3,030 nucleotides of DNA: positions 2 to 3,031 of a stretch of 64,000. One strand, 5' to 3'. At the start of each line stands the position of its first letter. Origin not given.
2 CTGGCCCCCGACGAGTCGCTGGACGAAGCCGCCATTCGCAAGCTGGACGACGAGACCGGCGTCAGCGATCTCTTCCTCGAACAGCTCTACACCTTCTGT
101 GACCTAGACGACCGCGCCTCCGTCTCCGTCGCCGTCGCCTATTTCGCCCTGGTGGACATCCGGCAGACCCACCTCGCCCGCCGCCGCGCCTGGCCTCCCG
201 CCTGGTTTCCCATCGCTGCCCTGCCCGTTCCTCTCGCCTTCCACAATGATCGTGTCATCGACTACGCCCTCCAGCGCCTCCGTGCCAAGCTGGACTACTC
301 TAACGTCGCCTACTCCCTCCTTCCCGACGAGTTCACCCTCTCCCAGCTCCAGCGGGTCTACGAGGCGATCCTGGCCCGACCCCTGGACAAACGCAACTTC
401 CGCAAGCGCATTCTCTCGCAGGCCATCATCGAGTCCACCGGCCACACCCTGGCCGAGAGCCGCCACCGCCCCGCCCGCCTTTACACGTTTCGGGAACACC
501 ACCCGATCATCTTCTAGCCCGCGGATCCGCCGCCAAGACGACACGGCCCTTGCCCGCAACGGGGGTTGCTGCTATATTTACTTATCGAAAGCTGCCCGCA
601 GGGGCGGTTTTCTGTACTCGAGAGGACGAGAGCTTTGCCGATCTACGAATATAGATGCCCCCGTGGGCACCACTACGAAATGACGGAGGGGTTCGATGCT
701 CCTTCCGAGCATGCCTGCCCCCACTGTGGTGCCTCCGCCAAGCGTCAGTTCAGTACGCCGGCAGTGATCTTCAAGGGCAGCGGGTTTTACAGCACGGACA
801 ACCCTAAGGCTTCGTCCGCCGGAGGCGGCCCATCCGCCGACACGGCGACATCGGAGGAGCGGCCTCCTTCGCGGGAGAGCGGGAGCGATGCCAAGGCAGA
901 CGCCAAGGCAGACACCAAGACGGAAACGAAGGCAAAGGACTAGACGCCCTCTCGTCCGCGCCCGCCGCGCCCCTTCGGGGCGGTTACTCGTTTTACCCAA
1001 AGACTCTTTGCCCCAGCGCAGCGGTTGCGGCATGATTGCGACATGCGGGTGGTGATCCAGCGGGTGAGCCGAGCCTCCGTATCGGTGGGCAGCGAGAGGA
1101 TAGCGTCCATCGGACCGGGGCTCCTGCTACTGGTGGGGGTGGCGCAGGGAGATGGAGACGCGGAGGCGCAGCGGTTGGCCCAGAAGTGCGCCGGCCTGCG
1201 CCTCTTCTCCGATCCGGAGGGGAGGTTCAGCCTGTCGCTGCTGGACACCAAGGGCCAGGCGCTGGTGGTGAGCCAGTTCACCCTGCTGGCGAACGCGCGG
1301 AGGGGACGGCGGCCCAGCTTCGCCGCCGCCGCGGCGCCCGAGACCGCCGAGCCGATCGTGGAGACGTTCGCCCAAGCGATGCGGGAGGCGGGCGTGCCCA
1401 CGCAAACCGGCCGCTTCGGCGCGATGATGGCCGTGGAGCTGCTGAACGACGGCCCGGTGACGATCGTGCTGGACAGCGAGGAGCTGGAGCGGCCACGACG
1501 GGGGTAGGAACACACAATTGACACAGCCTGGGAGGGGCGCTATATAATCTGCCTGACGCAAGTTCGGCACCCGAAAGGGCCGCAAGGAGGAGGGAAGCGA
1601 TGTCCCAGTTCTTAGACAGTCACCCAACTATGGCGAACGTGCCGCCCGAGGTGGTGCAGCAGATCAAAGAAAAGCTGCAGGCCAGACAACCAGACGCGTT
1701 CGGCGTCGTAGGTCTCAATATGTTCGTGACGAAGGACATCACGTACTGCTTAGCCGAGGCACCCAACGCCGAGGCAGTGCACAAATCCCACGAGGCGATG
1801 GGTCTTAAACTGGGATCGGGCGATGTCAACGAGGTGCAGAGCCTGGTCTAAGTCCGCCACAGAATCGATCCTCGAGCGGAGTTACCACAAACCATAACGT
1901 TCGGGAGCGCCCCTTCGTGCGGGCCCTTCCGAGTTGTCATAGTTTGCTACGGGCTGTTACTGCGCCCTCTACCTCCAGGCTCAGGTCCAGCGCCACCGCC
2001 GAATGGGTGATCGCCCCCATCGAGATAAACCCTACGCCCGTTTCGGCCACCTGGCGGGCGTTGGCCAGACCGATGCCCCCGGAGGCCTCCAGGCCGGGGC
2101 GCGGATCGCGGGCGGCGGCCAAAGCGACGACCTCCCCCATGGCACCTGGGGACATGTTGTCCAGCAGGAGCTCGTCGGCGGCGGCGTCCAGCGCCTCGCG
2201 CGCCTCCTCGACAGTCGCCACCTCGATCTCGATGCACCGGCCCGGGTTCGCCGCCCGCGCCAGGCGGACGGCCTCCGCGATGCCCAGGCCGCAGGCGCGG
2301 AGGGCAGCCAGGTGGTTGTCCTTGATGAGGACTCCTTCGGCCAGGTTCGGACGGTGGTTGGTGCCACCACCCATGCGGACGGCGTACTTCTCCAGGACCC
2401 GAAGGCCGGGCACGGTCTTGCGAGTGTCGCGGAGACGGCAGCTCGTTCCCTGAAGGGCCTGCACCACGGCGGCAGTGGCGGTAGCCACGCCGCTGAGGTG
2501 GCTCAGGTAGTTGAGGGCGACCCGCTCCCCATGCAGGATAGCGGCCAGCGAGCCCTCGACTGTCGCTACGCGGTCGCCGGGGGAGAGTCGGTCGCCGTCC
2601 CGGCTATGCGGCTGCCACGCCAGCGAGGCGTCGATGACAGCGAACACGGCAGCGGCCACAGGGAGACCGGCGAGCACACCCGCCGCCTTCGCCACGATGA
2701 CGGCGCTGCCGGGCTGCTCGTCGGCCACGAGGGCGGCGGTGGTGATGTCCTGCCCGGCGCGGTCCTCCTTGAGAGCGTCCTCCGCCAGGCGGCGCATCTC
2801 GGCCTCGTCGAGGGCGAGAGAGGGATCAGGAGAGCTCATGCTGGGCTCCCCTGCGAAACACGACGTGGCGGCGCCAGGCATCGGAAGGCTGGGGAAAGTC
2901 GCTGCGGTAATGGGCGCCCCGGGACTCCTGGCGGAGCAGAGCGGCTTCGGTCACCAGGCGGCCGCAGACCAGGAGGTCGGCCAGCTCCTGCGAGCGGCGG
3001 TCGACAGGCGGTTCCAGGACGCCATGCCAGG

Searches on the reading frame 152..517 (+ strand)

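Call 82: search_protein_families(library=pfam, proteins=[window:152-517:+], max_evalue=0.001)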
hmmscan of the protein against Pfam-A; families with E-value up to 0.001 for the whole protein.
window:152-517:+ (121 aa): 2 families
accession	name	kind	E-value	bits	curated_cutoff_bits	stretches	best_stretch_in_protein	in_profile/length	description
PF21906.2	NrtR_WHD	-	3e-26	91.8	27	1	54-113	2-61/61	NrtR DNA-binding winged helix domain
PF19368.5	AraR_C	-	1.9e-11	44.5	23.8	1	49-114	1-67/82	AraR C-terminal winged HTH domain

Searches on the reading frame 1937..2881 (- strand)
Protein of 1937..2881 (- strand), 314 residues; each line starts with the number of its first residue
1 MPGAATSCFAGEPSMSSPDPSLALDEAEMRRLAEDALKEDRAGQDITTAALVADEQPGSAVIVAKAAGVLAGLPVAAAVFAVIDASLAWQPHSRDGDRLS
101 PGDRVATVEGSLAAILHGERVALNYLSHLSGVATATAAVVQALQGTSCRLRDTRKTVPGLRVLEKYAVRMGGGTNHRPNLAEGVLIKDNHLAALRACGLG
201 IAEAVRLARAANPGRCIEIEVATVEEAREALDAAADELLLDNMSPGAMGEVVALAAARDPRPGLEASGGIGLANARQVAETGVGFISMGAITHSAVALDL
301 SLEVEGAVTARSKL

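Call 82: search_protein_families(library=pfam, proteins=[window:1937-2881:-], max_evalue=0.001)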
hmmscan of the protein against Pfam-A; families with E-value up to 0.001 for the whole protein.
window:1937-2881:- (314 aa): 2 families
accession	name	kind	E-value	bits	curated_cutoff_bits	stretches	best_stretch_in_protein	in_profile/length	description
PF01729.25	QRPTase_C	-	1.4e-50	171.8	23.1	1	132-303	1-169/169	Quinolinate phosphoribosyl transferase, C-terminal domain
PF02749.22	QRPTase_N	-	1.4e-21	76.9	27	1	45-130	1-82/82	Quinolinate phosphoribosyl transferase, N-terminal domain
